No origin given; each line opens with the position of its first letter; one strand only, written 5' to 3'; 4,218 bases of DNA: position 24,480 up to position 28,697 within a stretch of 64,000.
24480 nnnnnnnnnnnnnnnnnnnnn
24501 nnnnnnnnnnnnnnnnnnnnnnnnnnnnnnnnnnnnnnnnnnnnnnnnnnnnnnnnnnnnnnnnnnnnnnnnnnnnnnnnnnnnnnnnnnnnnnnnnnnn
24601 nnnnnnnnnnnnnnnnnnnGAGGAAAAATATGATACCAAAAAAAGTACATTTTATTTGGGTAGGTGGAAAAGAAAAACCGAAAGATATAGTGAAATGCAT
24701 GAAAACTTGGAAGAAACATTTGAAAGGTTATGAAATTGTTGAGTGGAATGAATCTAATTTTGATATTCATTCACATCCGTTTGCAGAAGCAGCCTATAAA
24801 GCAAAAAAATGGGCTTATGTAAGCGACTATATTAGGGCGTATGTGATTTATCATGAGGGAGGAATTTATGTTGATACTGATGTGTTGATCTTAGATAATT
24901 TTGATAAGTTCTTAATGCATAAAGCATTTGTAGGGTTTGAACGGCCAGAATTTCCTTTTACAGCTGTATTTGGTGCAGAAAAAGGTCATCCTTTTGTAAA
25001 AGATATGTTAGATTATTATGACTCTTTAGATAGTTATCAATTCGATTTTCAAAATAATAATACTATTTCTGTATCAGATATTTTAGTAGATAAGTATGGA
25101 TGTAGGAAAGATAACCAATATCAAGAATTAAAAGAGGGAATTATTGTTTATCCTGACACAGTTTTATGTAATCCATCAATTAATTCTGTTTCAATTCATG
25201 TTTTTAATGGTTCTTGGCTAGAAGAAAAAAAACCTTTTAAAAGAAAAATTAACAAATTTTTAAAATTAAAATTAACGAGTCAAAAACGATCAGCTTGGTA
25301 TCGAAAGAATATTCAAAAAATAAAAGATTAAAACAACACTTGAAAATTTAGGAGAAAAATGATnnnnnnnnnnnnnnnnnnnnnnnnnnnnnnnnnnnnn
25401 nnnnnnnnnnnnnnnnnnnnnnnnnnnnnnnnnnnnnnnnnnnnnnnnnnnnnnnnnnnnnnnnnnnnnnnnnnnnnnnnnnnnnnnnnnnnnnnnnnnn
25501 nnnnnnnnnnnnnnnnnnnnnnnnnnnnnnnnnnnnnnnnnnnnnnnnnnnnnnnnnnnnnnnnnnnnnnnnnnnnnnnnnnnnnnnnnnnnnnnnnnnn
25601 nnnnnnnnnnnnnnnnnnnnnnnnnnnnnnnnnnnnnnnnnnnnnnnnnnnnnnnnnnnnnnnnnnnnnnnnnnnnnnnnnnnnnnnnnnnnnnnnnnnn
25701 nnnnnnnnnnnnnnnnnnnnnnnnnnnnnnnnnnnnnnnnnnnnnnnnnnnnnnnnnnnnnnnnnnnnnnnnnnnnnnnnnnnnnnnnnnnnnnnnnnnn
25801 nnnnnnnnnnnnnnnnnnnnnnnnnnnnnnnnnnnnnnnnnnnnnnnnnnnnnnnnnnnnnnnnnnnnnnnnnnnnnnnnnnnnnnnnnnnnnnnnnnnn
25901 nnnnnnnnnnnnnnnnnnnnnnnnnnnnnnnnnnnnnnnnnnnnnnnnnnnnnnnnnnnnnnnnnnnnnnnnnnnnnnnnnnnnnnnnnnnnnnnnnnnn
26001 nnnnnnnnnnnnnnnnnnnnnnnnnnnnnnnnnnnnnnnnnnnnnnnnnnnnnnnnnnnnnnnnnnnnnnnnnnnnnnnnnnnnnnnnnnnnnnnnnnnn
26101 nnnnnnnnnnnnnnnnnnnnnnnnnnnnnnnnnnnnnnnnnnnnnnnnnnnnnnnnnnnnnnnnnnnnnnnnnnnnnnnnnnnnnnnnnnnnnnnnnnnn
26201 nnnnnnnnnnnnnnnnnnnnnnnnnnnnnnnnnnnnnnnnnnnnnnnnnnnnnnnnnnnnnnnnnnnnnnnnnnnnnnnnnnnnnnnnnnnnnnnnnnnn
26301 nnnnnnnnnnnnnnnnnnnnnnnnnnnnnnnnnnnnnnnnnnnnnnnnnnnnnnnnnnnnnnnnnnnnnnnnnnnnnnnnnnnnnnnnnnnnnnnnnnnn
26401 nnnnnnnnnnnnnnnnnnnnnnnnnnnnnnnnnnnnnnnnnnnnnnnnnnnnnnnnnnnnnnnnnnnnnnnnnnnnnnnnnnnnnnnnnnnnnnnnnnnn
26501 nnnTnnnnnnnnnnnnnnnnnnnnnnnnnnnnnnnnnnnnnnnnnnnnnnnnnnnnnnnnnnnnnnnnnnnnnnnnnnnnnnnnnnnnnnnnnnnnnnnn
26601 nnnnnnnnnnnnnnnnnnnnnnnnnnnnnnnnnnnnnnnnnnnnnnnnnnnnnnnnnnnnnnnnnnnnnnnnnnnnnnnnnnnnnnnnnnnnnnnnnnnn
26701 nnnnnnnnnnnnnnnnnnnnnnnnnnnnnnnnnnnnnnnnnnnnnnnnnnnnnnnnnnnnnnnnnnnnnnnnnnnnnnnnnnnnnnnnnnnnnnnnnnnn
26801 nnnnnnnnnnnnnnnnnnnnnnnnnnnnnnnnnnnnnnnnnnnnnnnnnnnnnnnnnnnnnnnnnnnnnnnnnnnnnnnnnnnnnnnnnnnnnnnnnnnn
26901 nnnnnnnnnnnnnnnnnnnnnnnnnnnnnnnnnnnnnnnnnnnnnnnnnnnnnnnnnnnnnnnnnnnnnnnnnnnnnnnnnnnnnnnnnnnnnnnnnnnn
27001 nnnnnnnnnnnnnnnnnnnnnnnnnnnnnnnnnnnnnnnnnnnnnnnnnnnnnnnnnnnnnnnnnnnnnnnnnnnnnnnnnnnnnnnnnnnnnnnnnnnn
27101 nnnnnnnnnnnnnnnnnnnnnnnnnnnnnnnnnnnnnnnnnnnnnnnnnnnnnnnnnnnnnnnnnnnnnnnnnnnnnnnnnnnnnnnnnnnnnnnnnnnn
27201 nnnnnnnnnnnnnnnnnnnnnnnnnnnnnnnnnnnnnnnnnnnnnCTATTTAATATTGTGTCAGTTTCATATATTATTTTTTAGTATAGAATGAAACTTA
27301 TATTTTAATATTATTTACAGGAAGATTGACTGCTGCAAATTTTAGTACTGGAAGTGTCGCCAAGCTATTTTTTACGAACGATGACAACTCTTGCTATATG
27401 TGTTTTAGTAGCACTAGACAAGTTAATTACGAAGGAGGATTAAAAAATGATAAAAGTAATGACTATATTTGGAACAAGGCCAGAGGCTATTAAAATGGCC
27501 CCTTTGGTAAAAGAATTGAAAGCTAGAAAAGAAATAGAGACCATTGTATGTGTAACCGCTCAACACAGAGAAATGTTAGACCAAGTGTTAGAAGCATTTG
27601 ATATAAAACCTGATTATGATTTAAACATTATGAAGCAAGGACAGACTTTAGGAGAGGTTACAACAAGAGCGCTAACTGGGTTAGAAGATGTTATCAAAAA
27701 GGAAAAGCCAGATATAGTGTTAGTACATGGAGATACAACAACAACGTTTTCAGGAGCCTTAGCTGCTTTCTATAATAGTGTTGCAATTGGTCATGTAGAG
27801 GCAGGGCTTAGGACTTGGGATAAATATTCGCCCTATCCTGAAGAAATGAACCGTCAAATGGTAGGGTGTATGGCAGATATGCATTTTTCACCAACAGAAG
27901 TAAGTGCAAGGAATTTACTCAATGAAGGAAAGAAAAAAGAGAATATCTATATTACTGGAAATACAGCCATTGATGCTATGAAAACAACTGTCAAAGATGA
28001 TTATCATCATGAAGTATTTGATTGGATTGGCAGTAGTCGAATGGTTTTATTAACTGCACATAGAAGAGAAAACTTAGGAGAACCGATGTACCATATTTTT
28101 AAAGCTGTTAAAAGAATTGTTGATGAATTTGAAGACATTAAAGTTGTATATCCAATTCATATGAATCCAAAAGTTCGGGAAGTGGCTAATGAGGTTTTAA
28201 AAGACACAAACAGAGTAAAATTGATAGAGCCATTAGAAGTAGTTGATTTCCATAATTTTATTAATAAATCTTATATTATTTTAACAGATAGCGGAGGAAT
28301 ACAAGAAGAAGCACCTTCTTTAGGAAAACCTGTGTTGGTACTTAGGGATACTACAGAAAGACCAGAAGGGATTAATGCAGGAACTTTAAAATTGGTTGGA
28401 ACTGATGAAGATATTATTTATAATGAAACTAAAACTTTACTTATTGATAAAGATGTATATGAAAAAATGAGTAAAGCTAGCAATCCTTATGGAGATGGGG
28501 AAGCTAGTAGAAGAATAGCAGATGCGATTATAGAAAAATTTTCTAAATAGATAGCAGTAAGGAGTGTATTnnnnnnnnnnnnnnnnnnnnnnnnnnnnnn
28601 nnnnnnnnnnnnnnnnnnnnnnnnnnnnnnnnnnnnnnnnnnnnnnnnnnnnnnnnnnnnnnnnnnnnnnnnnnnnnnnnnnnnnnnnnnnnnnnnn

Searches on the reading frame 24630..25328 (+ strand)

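Call 4: search_protein_families(library=pfam, proteins=[window:24630-25328:+], max_evalue=0.01)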
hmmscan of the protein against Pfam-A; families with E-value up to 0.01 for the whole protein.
window:24630-25328:+ (233 aa): 3 families
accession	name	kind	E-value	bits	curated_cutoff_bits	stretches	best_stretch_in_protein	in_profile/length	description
PF04488.21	Gly_transf_sug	-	2.2e-15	57.6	23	1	17-100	1-92/93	Glycosyltransferase sugar-binding region containing DXD motif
PF05704.18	Caps_synth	-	5.1e-10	39.6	24.5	1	4-108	48-157/278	Capsular polysaccharide synthesis protein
PF12919.13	TcdA_TcdB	-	1.2e-08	35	23.6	2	4-43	1-39/382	TcdA/TcdB catalytic glycosyltransferase domain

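Call 5: search_protein_families(library=ncbifam, proteins=[window:24630-25328:+], max_evalue=0.01)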
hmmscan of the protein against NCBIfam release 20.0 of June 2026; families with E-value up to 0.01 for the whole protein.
window:24630-25328:+ (233 aa): 0 families

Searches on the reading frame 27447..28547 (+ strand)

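Call 4: search_protein_families(library=pfam, proteins=[window:27447-28547:+], max_evalue=0.01)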
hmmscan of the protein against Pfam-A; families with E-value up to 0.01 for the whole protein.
window:27447-28547:+ (367 aa): 1 family
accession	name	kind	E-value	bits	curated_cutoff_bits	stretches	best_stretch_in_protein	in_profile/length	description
PF02350.25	Epimerase_2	-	1e-125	419.7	30.6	1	22-361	1-346/347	UDP-N-acetylglucosamine 2-epimerase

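Call 5: search_protein_families(library=ncbifam, proteins=[window:27447-28547:+], max_evalue=0.01)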
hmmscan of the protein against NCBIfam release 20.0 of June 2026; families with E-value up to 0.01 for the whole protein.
window:27447-28547:+ (367 aa): 5 families
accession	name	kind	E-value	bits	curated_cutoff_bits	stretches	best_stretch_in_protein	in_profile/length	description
TIGR00236.1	wecB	equivalog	6.8e-166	551.9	210.15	1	2-362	1-363/366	non-hydrolyzing UDP-N-acetylglucosamine 2-epimerase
TIGR03568.1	NeuC_NnaA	equivalog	4.3e-34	118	235.9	1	3-361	2-365/365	UDP-N-acetylglucosamine 2-epimerase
NF010135.0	PRK13609.1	equivalog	9e-06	24.9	500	1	142-364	147-368/388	diglucosyl diacylglycerol synthase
TIGR00661.1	MJ1255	subfamily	0.0001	21.7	195.9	1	195-331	188-305/321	MJ1255/VC2487 family glycosyltransferase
TIGR03492.1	TIGR03492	hypoth_equivalog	0.0001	21.1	219.2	1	147-362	165-393/396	lipid-A-disaccharide synthase-related protein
